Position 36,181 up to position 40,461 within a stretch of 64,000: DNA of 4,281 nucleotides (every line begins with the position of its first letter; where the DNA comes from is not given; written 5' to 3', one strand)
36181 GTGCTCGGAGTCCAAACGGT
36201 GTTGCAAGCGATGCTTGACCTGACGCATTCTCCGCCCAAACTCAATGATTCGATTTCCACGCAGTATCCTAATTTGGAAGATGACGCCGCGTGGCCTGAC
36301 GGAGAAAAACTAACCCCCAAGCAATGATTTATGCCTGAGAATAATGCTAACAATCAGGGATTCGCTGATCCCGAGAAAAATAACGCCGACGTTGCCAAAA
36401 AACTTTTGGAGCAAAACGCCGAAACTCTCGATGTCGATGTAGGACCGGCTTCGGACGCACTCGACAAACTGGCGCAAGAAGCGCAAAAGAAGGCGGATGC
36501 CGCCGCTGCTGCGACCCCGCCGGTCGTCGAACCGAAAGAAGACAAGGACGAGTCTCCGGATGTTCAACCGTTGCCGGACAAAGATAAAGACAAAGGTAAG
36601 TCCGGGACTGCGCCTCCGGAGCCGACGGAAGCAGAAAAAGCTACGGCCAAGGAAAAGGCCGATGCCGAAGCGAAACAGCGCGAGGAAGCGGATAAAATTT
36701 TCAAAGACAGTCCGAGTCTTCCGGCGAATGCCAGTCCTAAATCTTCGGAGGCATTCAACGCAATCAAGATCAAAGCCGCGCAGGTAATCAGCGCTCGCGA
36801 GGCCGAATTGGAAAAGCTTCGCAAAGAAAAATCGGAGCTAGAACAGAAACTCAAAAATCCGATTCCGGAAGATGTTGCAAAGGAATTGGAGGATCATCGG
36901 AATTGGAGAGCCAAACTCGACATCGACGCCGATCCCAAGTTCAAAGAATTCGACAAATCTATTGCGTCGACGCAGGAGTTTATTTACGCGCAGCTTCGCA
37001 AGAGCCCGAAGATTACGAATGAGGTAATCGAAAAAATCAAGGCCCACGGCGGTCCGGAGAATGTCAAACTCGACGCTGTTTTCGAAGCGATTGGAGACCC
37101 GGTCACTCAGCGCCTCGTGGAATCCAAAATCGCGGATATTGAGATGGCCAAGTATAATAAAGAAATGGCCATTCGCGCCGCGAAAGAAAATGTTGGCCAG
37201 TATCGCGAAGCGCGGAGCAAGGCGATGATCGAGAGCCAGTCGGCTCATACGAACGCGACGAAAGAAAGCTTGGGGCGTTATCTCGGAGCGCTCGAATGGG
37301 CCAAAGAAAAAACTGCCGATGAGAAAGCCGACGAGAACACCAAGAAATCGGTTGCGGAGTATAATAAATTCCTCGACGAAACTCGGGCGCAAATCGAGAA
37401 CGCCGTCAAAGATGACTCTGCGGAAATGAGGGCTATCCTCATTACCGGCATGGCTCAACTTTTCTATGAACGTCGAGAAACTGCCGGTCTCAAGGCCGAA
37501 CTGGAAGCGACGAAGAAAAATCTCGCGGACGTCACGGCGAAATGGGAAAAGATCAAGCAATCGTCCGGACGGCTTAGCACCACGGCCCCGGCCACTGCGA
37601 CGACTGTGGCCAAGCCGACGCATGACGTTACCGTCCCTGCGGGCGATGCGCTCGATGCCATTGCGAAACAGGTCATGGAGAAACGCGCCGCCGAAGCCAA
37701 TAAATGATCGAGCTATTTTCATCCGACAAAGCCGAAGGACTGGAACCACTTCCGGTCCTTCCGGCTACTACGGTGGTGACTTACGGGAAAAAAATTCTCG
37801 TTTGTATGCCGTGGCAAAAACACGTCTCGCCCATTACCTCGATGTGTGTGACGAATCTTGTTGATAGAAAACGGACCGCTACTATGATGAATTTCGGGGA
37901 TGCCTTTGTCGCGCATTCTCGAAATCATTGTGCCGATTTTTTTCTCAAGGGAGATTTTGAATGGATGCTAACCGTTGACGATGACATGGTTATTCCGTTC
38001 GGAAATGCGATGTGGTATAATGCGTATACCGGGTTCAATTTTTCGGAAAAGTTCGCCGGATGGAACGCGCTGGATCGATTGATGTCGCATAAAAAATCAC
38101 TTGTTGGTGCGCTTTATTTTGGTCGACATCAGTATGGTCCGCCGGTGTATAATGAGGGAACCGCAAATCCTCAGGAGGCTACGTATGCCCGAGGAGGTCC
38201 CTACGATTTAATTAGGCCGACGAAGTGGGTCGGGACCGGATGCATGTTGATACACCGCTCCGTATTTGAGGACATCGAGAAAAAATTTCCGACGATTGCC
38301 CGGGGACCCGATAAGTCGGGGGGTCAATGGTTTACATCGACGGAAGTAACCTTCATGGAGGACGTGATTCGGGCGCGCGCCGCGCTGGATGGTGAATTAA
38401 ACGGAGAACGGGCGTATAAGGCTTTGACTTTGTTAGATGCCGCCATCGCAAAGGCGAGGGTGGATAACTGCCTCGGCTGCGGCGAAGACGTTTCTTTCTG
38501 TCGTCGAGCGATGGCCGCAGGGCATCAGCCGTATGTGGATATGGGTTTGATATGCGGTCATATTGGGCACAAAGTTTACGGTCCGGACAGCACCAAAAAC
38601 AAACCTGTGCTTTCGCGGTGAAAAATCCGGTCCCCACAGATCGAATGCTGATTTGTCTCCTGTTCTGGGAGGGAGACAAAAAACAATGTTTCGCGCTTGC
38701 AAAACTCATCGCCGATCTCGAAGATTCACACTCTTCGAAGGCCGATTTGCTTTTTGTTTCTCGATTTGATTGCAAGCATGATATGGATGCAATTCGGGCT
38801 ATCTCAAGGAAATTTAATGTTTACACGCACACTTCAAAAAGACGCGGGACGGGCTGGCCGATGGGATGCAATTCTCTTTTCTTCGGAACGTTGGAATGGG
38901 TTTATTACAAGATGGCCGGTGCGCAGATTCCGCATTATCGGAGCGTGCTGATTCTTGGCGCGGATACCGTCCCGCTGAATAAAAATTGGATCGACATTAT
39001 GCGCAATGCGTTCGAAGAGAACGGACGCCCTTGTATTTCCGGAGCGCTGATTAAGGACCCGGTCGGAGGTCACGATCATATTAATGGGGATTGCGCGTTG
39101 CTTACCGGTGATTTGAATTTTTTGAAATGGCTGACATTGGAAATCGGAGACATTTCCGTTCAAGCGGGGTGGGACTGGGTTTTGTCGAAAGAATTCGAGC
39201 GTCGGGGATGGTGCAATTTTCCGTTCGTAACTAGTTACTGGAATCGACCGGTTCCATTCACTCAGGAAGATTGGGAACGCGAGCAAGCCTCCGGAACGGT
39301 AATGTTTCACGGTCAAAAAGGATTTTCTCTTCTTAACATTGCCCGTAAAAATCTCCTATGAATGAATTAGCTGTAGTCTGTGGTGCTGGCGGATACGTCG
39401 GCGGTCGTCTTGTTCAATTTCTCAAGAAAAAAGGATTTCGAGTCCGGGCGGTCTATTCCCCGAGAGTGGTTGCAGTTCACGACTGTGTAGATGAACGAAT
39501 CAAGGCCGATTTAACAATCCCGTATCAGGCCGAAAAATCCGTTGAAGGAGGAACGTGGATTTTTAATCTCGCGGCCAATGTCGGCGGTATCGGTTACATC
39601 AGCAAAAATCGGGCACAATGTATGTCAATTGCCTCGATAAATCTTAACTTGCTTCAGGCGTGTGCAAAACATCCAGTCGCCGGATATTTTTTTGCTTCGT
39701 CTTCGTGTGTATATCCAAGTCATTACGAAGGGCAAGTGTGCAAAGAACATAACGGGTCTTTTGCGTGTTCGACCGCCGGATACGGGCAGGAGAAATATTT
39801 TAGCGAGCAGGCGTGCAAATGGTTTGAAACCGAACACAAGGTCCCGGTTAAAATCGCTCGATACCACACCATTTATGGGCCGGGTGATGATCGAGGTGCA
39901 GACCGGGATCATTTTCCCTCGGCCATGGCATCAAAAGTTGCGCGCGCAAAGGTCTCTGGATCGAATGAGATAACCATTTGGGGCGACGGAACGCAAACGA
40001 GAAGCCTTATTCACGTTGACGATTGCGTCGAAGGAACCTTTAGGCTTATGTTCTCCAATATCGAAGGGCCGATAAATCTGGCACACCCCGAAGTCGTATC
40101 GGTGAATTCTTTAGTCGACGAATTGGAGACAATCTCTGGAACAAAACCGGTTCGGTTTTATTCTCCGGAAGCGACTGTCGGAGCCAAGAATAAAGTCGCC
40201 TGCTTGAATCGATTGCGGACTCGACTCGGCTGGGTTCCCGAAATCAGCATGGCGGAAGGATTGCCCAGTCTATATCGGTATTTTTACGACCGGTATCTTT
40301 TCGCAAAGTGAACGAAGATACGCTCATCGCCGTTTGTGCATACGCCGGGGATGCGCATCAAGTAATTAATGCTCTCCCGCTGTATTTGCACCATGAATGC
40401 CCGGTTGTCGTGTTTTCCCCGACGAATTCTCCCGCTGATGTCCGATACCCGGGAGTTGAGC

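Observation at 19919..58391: Conserved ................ motif abutting nine rightward gene starts: T7-promoter-like core and leaderless geometry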

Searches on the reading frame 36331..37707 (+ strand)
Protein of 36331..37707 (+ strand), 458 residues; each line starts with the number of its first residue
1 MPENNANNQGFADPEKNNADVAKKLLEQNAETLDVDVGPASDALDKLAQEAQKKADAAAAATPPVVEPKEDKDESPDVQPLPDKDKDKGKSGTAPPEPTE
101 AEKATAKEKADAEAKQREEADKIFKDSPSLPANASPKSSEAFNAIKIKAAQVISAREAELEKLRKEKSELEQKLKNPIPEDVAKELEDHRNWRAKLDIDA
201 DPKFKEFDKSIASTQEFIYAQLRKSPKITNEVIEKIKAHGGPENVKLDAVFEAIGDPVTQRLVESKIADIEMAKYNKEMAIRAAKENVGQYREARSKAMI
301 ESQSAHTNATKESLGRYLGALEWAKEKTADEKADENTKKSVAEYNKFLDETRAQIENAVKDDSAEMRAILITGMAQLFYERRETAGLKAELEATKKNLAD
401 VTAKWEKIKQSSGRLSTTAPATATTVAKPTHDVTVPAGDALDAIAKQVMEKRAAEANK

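Call 6: search_protein_families(library=pfam, proteins=[window:36331-37707:+], max_evalue=0.01)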
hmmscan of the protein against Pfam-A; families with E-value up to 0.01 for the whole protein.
window:36331-37707:+ (458 aa): 0 families

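Call 7: search_protein_families(library=phrogs, proteins=[window:36331-37707:+], max_evalue=0.01)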
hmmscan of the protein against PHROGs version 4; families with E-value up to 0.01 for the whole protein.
window:36331-37707:+ (458 aa): 0 families

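Call 13: find_related_loci(query=window:36331-37707:+, collection=viral_contigs, flank=10000)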
Query window:36331-37707:+ (458 aa) in viral_contigs; peptide patterns used: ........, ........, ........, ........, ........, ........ (x = any residue, [..] = any of these).
142 stretches matched a pattern; 33 encode a relative of the query (tblastn E <= 1e-3); 33 distinct loci.
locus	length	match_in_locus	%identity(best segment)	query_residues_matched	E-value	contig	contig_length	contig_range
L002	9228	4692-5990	52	10-454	5e-129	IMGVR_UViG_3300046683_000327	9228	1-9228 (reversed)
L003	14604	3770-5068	52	10-454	1e-128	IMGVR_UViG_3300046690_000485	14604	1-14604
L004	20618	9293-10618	48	1-453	2e-113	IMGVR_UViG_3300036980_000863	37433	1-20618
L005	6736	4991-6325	48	1-453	4e-109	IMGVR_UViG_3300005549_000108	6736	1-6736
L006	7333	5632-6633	54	120-452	1e-100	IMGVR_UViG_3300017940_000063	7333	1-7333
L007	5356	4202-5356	47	1-404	9e-101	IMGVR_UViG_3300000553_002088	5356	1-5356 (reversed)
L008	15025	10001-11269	45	17-450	3e-100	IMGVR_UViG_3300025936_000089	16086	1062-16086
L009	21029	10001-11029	51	115-457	9e-98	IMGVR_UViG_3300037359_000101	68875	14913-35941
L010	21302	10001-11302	45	1-453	2e-101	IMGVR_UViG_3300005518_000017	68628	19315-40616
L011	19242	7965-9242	46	12-452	3e-96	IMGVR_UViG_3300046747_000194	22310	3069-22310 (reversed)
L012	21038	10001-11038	51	112-453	2e-95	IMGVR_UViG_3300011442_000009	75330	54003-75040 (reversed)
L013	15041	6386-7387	51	123-452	6e-95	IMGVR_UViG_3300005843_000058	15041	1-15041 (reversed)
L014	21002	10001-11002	51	124-454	2e-94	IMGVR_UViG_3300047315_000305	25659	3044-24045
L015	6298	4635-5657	49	120-457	2e-93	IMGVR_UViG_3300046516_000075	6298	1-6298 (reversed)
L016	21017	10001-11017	52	114-450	4e-99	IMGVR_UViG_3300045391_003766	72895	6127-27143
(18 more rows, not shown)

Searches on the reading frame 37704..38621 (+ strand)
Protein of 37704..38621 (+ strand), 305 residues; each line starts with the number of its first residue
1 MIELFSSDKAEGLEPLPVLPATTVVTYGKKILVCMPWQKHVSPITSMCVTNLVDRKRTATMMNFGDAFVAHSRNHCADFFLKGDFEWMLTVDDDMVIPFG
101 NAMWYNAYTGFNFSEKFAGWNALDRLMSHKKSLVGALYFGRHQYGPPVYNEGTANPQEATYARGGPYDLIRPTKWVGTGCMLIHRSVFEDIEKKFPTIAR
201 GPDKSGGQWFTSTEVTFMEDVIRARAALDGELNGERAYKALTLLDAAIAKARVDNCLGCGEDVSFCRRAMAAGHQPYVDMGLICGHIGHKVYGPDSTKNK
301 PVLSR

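Call 76: search_protein_families(library=pfam, proteins=[window:37704-38621:+], max_evalue=0.01)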
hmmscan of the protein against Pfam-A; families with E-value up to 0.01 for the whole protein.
window:37704-38621:+ (305 aa): 0 families

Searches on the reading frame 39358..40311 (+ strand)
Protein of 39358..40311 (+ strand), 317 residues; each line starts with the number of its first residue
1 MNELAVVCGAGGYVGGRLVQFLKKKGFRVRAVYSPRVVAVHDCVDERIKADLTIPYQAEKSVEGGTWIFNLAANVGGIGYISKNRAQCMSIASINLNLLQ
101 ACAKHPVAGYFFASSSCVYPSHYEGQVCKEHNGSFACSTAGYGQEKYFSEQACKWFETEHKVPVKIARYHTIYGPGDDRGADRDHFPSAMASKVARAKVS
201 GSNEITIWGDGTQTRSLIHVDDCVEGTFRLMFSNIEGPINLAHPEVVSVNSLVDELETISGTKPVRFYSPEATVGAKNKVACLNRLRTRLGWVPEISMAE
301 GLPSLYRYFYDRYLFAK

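Call 76: search_protein_families(library=pfam, proteins=[window:39358-40311:+], max_evalue=0.01)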
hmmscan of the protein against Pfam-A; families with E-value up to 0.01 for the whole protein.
window:39358-40311:+ (317 aa): 5 families
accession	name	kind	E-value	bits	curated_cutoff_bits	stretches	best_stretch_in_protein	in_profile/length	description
PF01370.27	Epimerase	-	3.5e-37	128.5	20.9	1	6-232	2-226/240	NAD dependent epimerase/dehydratase family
PF16363.11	GDP_Man_Dehyd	-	1.3e-14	54.9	27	1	7-301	2-328/332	GDP-mannose 4,6 dehydratase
PF01073.25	3Beta_HSD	-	1.6e-05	24.5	22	1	6-178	1-187/280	3-beta hydroxysteroid dehydrogenase/isomerase family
PF13460.12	NAD_binding_10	-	0.0055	17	27.2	1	9-120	1-103/184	NAD(P)H-binding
PF05368.20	NmrA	-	0.0088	16.1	27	0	3-32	3-32/298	NmrA-like family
